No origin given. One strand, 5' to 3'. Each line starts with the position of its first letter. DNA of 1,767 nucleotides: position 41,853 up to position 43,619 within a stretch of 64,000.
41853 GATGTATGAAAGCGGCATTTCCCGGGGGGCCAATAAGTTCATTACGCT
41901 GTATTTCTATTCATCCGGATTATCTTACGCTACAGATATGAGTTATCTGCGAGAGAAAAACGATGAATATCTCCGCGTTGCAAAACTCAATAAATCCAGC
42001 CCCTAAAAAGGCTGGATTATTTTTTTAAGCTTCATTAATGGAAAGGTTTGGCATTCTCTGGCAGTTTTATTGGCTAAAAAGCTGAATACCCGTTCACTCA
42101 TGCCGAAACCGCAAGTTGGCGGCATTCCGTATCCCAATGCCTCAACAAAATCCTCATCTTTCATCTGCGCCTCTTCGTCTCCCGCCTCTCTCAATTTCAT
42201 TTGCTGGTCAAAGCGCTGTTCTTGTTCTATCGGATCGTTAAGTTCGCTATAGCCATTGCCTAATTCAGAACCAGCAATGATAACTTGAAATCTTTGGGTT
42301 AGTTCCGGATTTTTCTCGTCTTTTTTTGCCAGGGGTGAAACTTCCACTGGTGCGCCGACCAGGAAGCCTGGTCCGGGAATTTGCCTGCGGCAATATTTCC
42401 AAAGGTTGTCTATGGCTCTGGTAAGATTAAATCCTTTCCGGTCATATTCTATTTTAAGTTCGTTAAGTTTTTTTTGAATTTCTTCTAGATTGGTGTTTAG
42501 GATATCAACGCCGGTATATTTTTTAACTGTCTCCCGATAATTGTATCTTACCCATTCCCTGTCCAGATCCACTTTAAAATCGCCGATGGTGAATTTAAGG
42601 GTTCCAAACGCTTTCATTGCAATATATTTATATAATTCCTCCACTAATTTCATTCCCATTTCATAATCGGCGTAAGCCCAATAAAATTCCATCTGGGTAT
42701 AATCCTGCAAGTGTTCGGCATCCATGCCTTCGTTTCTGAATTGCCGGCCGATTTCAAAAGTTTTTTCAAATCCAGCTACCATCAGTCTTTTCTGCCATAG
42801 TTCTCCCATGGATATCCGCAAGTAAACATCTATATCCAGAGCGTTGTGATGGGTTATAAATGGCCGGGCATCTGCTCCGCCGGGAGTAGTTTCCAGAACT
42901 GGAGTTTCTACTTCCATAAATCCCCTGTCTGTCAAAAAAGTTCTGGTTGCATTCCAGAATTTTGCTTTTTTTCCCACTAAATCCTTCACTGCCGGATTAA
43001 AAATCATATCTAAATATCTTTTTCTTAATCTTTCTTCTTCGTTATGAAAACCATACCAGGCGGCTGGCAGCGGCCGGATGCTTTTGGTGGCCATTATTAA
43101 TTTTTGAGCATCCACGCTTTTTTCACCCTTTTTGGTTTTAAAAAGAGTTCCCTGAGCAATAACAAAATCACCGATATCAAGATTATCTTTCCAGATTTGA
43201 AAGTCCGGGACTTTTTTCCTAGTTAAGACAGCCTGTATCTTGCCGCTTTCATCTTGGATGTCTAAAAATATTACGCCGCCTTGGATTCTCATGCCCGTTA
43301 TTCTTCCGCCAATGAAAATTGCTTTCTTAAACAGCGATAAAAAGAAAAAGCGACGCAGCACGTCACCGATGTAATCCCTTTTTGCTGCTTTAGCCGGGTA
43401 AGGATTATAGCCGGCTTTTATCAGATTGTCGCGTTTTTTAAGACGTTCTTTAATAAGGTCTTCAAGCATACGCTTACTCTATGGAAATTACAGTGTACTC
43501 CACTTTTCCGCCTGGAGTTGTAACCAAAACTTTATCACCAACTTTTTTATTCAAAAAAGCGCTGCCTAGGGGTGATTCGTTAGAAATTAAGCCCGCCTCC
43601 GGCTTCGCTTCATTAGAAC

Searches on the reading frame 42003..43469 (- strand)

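Call 31: search_protein_families(library=pfam, proteins=[window:42003-43469:-], max_evalue=0.00001)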
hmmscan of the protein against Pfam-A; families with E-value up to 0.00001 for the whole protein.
window:42003-43469:- (488 aa): 2 families
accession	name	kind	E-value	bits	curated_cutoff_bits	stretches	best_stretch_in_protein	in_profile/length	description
PF00152.25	tRNA-synt_2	-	7.8e-70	235.8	25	1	143-479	1-307/308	tRNA synthetases class II (D, K and N)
PF01336.31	tRNA_anti-codon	-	6.2e-15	55.3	27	1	53-124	3-72/75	OB-fold nucleic acid binding domain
